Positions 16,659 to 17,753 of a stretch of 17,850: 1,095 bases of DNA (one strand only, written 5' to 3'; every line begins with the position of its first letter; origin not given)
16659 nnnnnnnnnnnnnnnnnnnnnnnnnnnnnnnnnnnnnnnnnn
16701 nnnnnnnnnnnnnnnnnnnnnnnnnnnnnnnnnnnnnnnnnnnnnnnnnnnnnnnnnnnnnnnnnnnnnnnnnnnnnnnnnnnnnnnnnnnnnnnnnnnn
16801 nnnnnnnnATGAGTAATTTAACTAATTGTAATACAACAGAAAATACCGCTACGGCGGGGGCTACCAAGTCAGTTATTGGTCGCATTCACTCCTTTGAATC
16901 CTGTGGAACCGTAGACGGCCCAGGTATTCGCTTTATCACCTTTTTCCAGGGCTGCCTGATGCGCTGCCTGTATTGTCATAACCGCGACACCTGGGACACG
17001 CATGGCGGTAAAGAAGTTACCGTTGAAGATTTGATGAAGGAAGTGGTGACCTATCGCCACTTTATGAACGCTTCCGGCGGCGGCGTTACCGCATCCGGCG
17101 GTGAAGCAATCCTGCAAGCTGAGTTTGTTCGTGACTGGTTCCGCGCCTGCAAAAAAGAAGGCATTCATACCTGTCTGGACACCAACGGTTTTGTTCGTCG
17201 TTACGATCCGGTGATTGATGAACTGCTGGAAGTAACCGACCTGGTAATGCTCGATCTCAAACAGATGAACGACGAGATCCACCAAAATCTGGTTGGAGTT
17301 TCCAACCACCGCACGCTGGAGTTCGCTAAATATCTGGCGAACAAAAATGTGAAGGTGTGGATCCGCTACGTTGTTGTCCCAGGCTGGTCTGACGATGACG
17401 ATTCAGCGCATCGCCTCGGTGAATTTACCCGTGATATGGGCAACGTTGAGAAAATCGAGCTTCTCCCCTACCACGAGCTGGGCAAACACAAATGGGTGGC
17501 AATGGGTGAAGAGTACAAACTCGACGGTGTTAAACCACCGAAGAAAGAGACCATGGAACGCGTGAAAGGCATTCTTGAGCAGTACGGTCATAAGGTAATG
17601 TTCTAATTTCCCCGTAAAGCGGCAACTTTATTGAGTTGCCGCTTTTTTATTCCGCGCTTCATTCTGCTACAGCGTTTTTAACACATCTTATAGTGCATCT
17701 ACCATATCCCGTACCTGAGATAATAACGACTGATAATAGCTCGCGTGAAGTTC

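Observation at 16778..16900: Integration recodes the pflA N-terminus: native ATG lost, phage-arm ATG gives a 20-aa extension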

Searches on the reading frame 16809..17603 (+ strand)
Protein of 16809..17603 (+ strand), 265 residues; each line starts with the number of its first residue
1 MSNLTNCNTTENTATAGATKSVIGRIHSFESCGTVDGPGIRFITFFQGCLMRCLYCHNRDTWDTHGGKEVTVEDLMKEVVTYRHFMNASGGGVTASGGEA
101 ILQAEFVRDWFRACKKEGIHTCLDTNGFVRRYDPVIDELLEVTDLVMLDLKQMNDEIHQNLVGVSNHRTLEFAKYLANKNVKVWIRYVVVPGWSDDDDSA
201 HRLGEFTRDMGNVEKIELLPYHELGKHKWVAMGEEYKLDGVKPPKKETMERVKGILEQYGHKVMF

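Call 58: list_cluster_members(proteins=[window:16809-17603:+, L125:1365-2159:+])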
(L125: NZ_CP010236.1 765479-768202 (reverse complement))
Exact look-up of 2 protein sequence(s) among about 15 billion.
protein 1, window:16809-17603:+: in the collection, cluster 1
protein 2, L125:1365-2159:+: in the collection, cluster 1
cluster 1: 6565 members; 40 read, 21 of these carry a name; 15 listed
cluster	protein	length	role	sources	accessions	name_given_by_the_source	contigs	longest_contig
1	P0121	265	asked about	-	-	pyruvate formate lyase 1-activating protein [Escherichia coli] | pyruvate formate lyase activating enzyme | Pyruvate formate-lyase-activating enzyme n=5 Tax=Escherichia TaxID=561 ...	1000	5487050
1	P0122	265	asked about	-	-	pyruvate formate lyase 1-activating protein [Escherichia coli] | Pyruvate formate-lyase-activating enzyme n=1 Tax=Escherichia coli TaxID=562 ...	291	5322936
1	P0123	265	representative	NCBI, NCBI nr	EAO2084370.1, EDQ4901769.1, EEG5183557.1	pyruvate formate lyase 1-activating protein [Salmonella enterica]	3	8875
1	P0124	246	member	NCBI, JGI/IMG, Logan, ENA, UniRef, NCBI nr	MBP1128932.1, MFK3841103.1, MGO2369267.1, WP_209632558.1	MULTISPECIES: pyruvate formate lyase 1-activating protein [Serratia] | pyruvate formate lyase activating enzyme | pyruvate formate lyase 1-activating protein n=1 Tax=Serratia TaxID=613 RepID=UPI001AE5F026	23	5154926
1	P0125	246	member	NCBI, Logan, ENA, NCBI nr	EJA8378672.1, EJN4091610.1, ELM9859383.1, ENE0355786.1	TPA: pyruvate formate lyase 1-activating protein [Escherichia coli] | pyruvate formate lyase 1-activating protein [Escherichia coli]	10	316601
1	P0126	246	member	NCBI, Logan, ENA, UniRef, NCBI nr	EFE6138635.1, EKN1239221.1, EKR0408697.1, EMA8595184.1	pyruvate formate lyase 1-activating protein [Escherichia coli] | pyruvate formate lyase 1-activating protein n=1 Tax=Escherichia coli TaxID=562 ...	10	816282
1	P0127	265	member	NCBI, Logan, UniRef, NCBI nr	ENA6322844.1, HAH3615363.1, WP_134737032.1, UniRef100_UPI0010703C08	pyruvate formate lyase 1-activating protein [Escherichia coli] | pyruvate formate lyase 1-activating protein n=1 Tax=Escherichia coli TaxID=562 ...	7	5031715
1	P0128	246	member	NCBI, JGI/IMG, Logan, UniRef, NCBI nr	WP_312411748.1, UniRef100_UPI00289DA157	pyruvate formate lyase 1-activating protein [Pseudescherichia sp.] | pyruvate formate lyase 1-activating protein n=1 Tax=Pseudescherichia sp. TaxID=2055881 ...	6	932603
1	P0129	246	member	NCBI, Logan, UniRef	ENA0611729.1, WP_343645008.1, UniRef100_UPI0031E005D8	pyruvate formate lyase 1-activating protein [Enterobacter bugandensis] | pyruvate formate lyase 1-activating protein n=1 Tax=Enterobacter sp. TaxID=42895 ...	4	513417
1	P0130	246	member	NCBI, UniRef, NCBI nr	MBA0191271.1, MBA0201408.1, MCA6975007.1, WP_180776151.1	pyruvate formate lyase 1-activating protein [Pectobacterium carotovorum] | pyruvate formate lyase 1-activating protein n=1 Tax=Pectobacterium carotovorum TaxID=554 ...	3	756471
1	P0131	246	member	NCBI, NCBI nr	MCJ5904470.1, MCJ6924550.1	pyruvate formate lyase 1-activating protein [Klebsiella pneumoniae]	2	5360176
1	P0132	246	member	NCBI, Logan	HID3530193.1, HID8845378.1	TPA: pyruvate formate lyase 1-activating protein [Serratia marcescens]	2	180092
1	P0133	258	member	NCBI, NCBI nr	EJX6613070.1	pyruvate formate lyase 1-activating protein [Salmonella enterica]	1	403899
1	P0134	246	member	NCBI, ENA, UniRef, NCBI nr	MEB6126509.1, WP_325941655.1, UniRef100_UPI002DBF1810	pyruvate formate lyase 1-activating protein [Klebsiella pneumoniae] | pyruvate formate lyase 1-activating protein n=1 Tax=Klebsiella pneumoniae TaxID=573 ...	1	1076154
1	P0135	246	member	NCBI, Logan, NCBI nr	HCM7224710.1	TPA: pyruvate formate lyase 1-activating protein [Klebsiella aerogenes] | pyruvate formate lyase 1-activating protein [Klebsiella aerogenes]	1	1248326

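Call 60: search_solved_structures(query=window:16809-17603:+, max_evalue=1e-20, show_alignments=1)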
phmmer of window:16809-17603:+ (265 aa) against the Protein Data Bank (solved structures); distinct sequences matched with E-value up to 1e-20: 3.
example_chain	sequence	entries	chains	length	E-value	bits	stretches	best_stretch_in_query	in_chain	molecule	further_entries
3c8f_A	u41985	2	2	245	5e-173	576.7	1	21-265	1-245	Pyruvate formate-lyase 1-activating enzyme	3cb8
8fo0_A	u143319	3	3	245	1.7e-165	552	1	22-265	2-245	Pyruvate formate-lyase 1-activating enzyme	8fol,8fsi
3can_A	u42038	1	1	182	2.4e-25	92.5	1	89-263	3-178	Pyruvate-formate lyase-activating enzyme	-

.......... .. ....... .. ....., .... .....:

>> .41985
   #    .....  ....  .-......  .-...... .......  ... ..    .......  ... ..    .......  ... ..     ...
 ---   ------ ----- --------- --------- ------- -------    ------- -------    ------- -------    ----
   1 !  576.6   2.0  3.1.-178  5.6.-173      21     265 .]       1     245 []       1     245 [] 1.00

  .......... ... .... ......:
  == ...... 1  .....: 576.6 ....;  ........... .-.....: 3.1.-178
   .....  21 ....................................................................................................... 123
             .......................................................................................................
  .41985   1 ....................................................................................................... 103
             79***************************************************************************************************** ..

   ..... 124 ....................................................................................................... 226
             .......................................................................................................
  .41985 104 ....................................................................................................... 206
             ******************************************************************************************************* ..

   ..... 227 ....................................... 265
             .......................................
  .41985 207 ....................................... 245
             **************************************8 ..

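Call 68: search_protein_families(library=pfam, proteins=[window:16809-17603:+], max_evalue=0.001)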
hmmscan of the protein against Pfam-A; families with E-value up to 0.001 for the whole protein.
window:16809-17603:+ (265 aa): 2 families
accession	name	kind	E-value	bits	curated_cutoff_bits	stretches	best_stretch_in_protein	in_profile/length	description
PF04055.27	Radical_SAM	-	4.6e-28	98.9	29.5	1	43-197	1-158/166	Radical SAM superfamily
PF13353.11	Fer4_12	-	2.8e-17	63.7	22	1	35-167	1-134/137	4Fe-4S single cluster domain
